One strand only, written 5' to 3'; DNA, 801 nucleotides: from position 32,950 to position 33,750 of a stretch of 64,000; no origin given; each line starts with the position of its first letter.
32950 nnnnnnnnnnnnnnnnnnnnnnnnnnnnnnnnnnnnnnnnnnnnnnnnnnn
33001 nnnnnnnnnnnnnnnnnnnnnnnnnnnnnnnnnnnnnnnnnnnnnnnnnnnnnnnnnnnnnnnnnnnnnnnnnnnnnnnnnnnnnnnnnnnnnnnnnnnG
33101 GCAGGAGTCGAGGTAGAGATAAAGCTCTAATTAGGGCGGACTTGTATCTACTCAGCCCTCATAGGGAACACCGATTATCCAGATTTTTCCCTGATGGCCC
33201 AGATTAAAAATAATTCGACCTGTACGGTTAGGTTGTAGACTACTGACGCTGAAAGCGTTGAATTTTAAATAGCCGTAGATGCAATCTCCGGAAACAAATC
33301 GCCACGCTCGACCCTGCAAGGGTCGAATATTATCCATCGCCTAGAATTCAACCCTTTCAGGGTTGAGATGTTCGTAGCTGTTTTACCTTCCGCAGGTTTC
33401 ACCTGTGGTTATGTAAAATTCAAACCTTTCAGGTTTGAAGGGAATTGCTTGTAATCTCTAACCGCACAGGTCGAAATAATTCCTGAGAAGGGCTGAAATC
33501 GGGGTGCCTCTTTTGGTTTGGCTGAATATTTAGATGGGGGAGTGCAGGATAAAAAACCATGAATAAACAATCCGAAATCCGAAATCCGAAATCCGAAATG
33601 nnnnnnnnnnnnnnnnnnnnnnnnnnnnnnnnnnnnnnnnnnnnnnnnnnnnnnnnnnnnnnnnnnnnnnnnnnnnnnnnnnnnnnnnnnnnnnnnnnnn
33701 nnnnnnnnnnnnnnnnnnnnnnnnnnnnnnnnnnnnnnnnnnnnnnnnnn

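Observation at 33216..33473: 258-bp element that is a chain of GNRA-like and TTTCA-loop hairpins; mobile (TSD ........) but with the look of a structured RNA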

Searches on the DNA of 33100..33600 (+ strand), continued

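Call 96: search_with_rna_model(model_id=R1, sources=[L121, L122, L123, L124, L125, L126, L127, L128, L129, L130, L131, L132, L133, L134, L135, L136, L137, L138, L139, L140, L141, L142, L143, L144, L145, L146, L147, L148, L149, L150, L151, L152, L153, L154, L155, L156, L157, L158, L159, L160, L161, L162, L163, L164, L165, L166, L167, L168, L169, L170, L171, L172, L173, L174, L175, L176, L177, L178, L179, L180, L181, L182, L183, L184, L185, L186, L187, L188, L189, L190, L191, L192, L193, L194, L195, L196, L197, L198, L199, L200, L201, L202, L203, L204, L205, L206, L207, L208, L209, L210, L211, L212, L213, L214, L215, L216, L217, L218, L219, L220], max_evalue=0.01)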
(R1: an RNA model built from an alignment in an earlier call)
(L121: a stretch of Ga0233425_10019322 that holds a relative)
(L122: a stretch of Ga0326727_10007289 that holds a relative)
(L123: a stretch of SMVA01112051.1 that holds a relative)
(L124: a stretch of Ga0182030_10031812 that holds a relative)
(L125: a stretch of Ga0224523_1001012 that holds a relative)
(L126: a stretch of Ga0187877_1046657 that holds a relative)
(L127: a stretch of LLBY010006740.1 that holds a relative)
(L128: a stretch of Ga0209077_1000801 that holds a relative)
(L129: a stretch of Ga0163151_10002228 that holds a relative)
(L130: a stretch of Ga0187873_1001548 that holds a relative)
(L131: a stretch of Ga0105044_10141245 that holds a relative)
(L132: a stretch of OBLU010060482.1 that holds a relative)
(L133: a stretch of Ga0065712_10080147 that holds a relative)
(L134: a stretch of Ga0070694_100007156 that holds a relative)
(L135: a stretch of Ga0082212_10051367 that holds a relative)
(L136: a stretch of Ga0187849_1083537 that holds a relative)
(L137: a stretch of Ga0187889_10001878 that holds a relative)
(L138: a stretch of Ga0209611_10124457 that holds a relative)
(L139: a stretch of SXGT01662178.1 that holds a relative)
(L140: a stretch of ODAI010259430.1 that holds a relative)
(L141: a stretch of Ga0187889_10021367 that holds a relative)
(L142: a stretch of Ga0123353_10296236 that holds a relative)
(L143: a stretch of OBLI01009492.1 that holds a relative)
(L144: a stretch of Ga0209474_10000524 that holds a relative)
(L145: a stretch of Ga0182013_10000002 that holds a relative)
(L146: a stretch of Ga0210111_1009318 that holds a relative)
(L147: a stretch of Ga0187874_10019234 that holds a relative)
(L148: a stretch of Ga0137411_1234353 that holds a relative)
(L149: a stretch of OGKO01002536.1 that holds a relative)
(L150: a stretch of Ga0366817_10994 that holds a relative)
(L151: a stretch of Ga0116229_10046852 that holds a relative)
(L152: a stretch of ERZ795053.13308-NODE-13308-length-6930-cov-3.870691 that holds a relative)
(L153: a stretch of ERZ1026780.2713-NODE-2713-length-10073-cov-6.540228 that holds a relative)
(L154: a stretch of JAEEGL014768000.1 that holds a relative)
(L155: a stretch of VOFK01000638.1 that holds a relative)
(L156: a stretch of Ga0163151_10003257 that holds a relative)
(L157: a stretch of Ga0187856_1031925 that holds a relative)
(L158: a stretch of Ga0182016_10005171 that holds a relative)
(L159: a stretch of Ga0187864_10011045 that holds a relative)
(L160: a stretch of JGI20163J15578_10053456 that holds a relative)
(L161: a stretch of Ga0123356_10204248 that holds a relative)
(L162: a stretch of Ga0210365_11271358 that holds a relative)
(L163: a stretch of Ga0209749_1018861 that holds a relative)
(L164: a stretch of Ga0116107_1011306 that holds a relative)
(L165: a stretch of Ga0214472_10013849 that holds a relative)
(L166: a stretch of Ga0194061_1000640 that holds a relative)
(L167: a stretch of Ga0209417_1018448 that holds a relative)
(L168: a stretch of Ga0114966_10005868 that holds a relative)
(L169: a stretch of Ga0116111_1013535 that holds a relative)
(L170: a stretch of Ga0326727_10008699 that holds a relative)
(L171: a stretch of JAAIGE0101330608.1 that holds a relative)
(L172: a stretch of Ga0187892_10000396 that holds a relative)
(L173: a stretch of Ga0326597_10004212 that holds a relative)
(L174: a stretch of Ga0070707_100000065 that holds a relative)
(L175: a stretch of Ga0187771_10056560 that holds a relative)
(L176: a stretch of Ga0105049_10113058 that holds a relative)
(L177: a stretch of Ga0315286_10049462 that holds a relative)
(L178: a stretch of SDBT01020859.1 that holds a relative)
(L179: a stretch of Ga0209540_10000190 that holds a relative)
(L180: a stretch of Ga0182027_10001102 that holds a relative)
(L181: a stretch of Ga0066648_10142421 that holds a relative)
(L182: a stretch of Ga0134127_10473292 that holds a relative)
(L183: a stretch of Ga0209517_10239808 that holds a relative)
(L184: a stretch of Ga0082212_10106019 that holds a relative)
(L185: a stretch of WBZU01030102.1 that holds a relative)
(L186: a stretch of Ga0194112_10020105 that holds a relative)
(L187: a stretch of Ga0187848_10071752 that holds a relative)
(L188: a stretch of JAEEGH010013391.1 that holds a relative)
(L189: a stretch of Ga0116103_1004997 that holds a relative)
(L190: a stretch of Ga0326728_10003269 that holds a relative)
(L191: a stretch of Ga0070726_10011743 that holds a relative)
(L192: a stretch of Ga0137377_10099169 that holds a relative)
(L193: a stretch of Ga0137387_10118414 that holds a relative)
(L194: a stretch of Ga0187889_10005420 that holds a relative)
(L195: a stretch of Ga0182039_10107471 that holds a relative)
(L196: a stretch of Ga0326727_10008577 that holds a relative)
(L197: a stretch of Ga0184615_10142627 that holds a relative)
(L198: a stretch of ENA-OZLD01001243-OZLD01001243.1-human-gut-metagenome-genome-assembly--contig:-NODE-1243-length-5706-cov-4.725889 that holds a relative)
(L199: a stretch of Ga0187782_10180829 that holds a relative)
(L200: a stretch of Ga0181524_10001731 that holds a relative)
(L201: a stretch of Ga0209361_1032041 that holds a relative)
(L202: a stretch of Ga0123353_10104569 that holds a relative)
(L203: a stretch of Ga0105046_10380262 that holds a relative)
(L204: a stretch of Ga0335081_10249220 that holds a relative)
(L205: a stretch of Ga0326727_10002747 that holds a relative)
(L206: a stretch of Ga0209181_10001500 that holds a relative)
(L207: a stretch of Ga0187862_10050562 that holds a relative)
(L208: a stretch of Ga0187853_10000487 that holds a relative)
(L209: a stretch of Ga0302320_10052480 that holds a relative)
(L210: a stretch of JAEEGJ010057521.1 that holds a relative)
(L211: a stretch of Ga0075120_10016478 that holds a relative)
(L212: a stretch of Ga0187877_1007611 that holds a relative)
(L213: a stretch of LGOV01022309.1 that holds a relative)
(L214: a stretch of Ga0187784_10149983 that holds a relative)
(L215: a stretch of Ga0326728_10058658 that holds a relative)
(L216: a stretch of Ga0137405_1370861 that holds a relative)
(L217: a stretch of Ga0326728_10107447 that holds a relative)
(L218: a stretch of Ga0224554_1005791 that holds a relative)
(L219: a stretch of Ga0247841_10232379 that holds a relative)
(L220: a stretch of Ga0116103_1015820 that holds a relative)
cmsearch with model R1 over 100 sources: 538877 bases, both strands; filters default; matches with E-value up to 0.01: 173.
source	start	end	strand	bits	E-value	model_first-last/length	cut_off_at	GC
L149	8385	8498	+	100.4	6.7e-22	1-121/121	no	0.58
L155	247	349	-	98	2.6e-21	1-121/121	no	0.54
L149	8257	8359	-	95.6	1e-20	1-121/121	no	0.53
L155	375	515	+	73.2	3e-15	1-121/121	no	0.57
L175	197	302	-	66.9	1e-13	1-121/121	no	0.59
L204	511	617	+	62.8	1e-12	1-121/121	no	0.6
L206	3461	3566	+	59.6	6.3e-12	1-121/121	no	0.44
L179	1951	2068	-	57.8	1.7e-11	1-121/121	no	0.45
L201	437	554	-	57.3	2.4e-11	1-121/121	no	0.5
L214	41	122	+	54.9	8.7e-11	4-91/121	no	0.63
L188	12454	12563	-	54.7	9.8e-11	1-121/121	no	0.57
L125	2122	2239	-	54.4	1.2e-10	1-121/121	no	0.41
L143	4252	4384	+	54.2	1.4e-10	1-121/121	no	0.56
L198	2983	3115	-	54.2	1.4e-10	1-121/121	no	0.56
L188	12594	12694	+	53.8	1.7e-10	1-121/121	no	0.57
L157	1864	1975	+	53.5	2e-10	1-121/121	no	0.52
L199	493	612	-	52.7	3.1e-10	1-121/121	no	0.59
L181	1173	1283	-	52.1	4.3e-10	1-121/121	no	0.48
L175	324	423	+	51.9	4.8e-10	1-121/121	no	0.65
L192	1045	1141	-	51.8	5.1e-10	1-121/121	no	0.6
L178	4087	4191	+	51.7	5.3e-10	1-121/121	no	0.58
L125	2433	2548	+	51.7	5.5e-10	1-121/121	no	0.43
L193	61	161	+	51.6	5.8e-10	1-121/121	no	0.61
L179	2406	2517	-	51.1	7.5e-10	1-121/121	no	0.37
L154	41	176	+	51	7.9e-10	1-121/121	no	0.56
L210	5220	5355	+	51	7.9e-10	1-121/121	no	0.56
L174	61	158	+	50.9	8.7e-10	1-121/121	no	0.54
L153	6071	6203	+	50.4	1.1e-09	1-121/121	no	0.56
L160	1628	1743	-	50.1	1.3e-09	1-121/121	no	0.5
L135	2761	2879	-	50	1.4e-09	1-121/121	no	0.54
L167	947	1073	-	50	1.4e-09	1-121/121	no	0.42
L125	2565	2680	+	49.7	1.6e-09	1-121/121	no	0.42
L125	2297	2416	+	49.7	1.7e-09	1-121/121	no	0.44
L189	2149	2261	-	49.3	2.1e-09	1-121/121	no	0.62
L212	5975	6087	+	49.3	2.1e-09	1-121/121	no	0.62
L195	1960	2069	+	48.9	2.6e-09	1-121/121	no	0.59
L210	5086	5202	-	48.3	3.7e-09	1-121/121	no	0.55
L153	242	367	-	48.2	3.9e-09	1-121/121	no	0.61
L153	3167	3292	-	47.8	4.8e-09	1-121/121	no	0.6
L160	1768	1885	+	47.6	5.6e-09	1-121/121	no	0.47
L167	4543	4649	+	47.5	5.7e-09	1-121/121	no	0.5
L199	636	739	+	47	7.7e-09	1-121/121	no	0.6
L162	2188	2284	+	46.9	8.1e-09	1-121/121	no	0.62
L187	1426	1512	-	46.8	8.6e-09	4-91/121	no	0.67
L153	5922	6046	-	46.6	9.6e-09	1-121/121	no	0.57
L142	807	886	-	46.3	1.1e-08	4-90/121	no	0.52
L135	2905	3035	+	45.6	1.7e-08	1-121/121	no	0.5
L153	392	514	+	45.5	1.8e-08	1-121/121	no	0.59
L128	5451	5575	+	45.1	2.2e-08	1-121/121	no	0.58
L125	12362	12484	-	44.9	2.5e-08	1-121/121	no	0.41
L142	907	1005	+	44.9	2.5e-08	4-107/121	no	0.53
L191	3975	4081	-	44.9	2.5e-08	1-121/121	no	0.63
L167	4401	4514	-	44.7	2.8e-08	1-121/121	no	0.42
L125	12511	12627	+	44.4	3.2e-08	1-121/121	no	0.45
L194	9390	9478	-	43.9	4.3e-08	4-91/121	no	0.66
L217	2712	2800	+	43.9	4.5e-08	4-91/121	no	0.64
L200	11032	11143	+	43.7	4.9e-08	1-121/121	no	0.65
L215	142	261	+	43.6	5e-08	1-121/121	no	0.7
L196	350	462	+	43.6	5.1e-08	1-121/121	no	0.71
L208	5198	5286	-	43.6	5.1e-08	4-91/121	no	0.65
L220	976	1064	-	43.6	5.1e-08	4-91/121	no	0.65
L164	700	839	+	43.6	5.2e-08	1-121/121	no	0.51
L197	667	752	+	43.4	5.9e-08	4-91/121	no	0.59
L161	41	153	+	43.2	6.6e-08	1-121/121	no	0.52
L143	4019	4134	-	43.1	6.7e-08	1-121/121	no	0.55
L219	568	671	+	42.9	7.5e-08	1-121/121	no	0.48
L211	2674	2790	+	42.3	1.1e-07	1-121/121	no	0.64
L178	3955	4057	-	42.3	1.1e-07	1-121/121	no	0.65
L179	2530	2646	+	42.1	1.2e-07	1-121/121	no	0.49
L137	7301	7388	-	42.1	1.2e-07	4-90/121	no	0.69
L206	3330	3444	-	42.1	1.2e-07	1-121/121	no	0.41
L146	666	770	-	42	1.3e-07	1-121/121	no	0.63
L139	691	793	-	41.7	1.5e-07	1-121/121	no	0.67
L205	13354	13499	-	41.6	1.6e-07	1-121/121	no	0.49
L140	1389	1517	+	41.5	1.7e-07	1-121/121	no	0.49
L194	9492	9604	+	41.4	1.8e-07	1-121/121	no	0.7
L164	554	681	-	41.2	2e-07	1-121/121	no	0.52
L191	4107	4227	+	41.1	2.1e-07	1-121/121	no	0.61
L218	3781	3925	+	41.1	2.1e-07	1-121/121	no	0.59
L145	1520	1641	+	41.1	2.2e-07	1-121/121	no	0.63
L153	3317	3442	+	40.9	2.3e-07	1-121/121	no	0.59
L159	5896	6008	-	40.5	3e-07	1-121/121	no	0.68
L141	1089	1216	+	40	4e-07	1-121/121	no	0.54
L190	6103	6216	+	39.7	4.7e-07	1-121/121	no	0.58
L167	1398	1529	+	39.7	4.8e-07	1-121/121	no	0.41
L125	2697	2800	+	39.4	5.4e-07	1-121/121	no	0.42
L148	1256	1368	-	39.1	6.7e-07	1-121/121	no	0.58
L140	1287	1368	-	39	6.7e-07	4-91/121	no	0.6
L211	2540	2651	-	38.9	7.2e-07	1-121/121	no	0.61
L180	4844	4960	-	38.9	7.3e-07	1-121/121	no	0.53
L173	2501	2607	-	38.7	8e-07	1-121/121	no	0.48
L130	2854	2942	-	38.6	8.5e-07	4-91/121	no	0.69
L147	1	96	-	38.5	9.3e-07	1-85/121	3'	0.53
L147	115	271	+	38.4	9.6e-07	1-121/121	no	0.57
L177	1815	1932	+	38.2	1.1e-06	1-121/121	no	0.59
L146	799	909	+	38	1.2e-06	1-121/121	no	0.63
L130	2956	3070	+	37.9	1.3e-06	1-121/121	no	0.71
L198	3129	3242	+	37.7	1.4e-06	1-121/121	no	0.58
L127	96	211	+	37.7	1.4e-06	4-110/121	no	0.47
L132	1201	1325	-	37.5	1.6e-06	1-121/121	no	0.55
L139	813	912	+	37.4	1.7e-06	1-121/121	no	0.54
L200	10909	11021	-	37.4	1.7e-06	1-121/121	no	0.69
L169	433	590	-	37.2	1.9e-06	1-121/121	no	0.58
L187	1526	1621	+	37.1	2.1e-06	1-96/121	3'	0.7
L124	4920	5062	+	36.5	2.9e-06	1-121/121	no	0.52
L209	4499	4641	+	36.5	2.9e-06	1-121/121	no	0.52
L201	570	700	+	36.5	2.9e-06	1-121/121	no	0.53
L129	10987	11103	-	36.1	3.6e-06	1-121/121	no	0.58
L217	2584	2698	-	35.9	3.8e-06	1-121/121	no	0.61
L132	1344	1460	+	35.6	4.8e-06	1-121/121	no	0.53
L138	187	313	+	35.3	5.4e-06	1-121/121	no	0.58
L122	8413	8529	+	35.2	5.9e-06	1-121/121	no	0.53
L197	527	647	-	35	6.4e-06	1-121/121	no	0.65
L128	5305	5432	-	34.7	7.6e-06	1-121/121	no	0.58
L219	426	536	-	34.7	7.6e-06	1-121/121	no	0.51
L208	5300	5410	+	34.2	1e-05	1-121/121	no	0.66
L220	1078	1188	+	34.2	1e-05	1-121/121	no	0.66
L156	1919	2030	-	34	1.2e-05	1-121/121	no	0.66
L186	6558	6692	+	34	1.2e-05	1-121/121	no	0.67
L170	289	402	+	33.6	1.4e-05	1-121/121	no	0.68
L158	13887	14006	+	33.4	1.6e-05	1-121/121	no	0.56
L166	8781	8890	+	33.2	1.9e-05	1-121/121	no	0.59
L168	7986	8095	-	33.2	1.9e-05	1-121/121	no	0.59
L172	5671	5793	-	32.6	2.5e-05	1-121/121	no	0.63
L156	2049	2165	+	32.6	2.5e-05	1-121/121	no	0.58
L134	979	1100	+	32.5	2.6e-05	1-121/121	no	0.44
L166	8630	8762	-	32.5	2.7e-05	1-121/121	no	0.54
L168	8114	8246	+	32.5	2.7e-05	1-121/121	no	0.54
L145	1398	1488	-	31.7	4.2e-05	4-91/121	no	0.64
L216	4113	4229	-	31.3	5.2e-05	1-121/121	no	0.59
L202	1770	1852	+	31.1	5.9e-05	4-91/121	no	0.6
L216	49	164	+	30.8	6.8e-05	1-121/121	no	0.59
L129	13644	13761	-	30.5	8.3e-05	1-121/121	no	0.63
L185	1392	1495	+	30.5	8.4e-05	1-121/121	no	0.55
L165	4721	4826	-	30.3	9.4e-05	1-121/121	no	0.49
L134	846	972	-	30.1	0.0001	1-121/121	no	0.54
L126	110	222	-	30.1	0.0001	1-121/121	no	0.54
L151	4239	4356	-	29.9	0.00012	1-121/121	no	0.57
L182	249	351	+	29.6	0.00014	4-95/121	no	0.52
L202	1653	1735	-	29.4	0.00015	4-91/121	no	0.61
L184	1896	1996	+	29.3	0.00016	1-121/121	no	0.61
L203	17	132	-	29.3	0.00016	1-121/121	no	0.68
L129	1753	1863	+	29.1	0.00019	1-121/121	no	0.58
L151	4010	4092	+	29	0.00019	4-91/121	no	0.61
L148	1392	1511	+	28.9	0.00021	1-121/121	no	0.57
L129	13771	13896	+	28.4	0.00027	1-121/121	no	0.63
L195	63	177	-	28.4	0.00028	1-121/121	no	0.61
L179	2100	2251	+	27.8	0.00037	1-121/121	no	0.38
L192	1157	1241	+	27.7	0.00039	4-90/121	no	0.62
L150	1335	1473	+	27.6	0.00042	1-121/121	no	0.71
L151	3875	3990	-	27.4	0.00046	1-121/121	no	0.6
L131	414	494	+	27.4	0.00047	4-90/121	no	0.67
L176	765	845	-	27.4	0.00047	4-90/121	no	0.67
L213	1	65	-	27.3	0.00051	1-65/121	3'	0.4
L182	101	239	-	27.1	0.00056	1-121/121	no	0.51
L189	2271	2388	+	26.9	0.00061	1-121/121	no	0.63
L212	5848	5965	-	26.9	0.00061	1-121/121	no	0.63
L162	2093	2173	-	25.9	0.0011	4-91/121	no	0.69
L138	57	162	+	25.7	0.0013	1-121/121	no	0.61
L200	6553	6674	-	24.9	0.0019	1-121/121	no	0.68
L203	152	232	+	24.9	0.002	4-90/121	no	0.67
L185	1260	1380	-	24.7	0.0021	1-121/121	no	0.55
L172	5814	5900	+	24.5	0.0024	4-93/121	no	0.72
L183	642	757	-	24.4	0.0026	1-121/121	no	0.55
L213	92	207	+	24.2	0.0029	1-121/121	no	0.34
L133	1949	2076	-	23.8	0.0035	1-121/121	no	0.67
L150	1223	1316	-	23.8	0.0036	4-90/121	no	0.68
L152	6104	6218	+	23.7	0.0038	1-121/121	no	0.64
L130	12335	12441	+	23.5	0.0043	1-121/121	no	0.66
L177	1720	1805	-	22.8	0.0064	4-90/121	no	0.67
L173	2636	2756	+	22.6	0.007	1-121/121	no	0.64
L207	2774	2875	+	22.6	0.007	1-121/121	no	0.66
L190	5967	6084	-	22.3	0.0084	1-121/121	no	0.55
